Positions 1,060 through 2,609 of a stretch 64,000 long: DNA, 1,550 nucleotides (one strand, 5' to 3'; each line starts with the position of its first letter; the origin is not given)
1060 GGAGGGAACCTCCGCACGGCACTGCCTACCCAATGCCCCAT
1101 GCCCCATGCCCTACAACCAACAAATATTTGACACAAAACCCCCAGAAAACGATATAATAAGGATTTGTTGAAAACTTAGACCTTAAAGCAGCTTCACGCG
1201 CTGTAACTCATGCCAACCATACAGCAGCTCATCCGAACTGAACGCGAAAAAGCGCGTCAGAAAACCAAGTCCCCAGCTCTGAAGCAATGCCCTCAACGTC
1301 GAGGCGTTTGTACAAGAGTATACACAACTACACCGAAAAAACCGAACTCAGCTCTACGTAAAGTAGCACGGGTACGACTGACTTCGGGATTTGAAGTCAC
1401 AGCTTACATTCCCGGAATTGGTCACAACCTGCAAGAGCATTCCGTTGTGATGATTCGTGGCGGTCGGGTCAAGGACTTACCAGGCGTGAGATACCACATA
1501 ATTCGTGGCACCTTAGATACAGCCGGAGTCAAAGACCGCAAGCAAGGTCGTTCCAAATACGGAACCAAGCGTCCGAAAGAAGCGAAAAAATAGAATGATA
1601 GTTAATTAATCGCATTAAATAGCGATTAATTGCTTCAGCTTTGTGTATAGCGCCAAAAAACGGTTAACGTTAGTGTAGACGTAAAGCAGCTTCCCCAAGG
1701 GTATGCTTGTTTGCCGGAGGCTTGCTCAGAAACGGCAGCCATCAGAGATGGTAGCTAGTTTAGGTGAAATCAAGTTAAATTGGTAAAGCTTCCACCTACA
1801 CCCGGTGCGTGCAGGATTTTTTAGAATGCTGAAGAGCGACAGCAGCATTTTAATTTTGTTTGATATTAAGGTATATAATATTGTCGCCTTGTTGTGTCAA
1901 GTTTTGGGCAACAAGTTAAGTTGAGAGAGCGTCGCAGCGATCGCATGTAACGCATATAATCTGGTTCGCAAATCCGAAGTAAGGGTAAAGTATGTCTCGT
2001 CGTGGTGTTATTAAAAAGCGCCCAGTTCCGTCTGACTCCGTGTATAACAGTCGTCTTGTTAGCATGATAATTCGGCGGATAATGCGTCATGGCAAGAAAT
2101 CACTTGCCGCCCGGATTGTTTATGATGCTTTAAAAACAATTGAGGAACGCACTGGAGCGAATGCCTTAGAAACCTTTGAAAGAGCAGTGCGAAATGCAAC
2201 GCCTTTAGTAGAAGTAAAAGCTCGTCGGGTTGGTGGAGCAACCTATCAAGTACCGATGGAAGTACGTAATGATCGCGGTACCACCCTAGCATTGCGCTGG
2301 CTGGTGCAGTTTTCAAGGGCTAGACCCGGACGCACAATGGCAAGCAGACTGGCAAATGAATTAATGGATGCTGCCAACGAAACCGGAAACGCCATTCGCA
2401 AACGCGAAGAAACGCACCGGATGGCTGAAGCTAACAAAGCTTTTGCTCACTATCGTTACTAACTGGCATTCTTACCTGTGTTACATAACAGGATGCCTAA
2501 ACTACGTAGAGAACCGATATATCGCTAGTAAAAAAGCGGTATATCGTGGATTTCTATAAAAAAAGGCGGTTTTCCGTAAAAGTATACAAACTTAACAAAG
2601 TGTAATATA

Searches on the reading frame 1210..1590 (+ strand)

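Call 85: search_protein_families(library=pfam, proteins=[window:1210-1590:+], max_evalue=0.0001)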
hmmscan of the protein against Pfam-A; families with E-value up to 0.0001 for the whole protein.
window:1210-1590:+ (127 aa): 1 family
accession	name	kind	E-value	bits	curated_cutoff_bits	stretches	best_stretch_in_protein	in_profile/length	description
PF00164.32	Ribosom_S12_S23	-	1.1e-41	141.4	22.3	1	18-123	2-109/110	Ribosomal protein S12/S23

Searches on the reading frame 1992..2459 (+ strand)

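Call 85: search_protein_families(library=pfam, proteins=[window:1992-2459:+], max_evalue=0.0001)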
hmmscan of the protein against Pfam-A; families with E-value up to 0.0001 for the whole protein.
window:1992-2459:+ (156 aa): 1 family
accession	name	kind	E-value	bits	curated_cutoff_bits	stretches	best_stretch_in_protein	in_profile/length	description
PF00177.27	Ribosomal_S7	-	7.3e-63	211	24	1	3-149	2-148/148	Ribosomal protein S7p/S5e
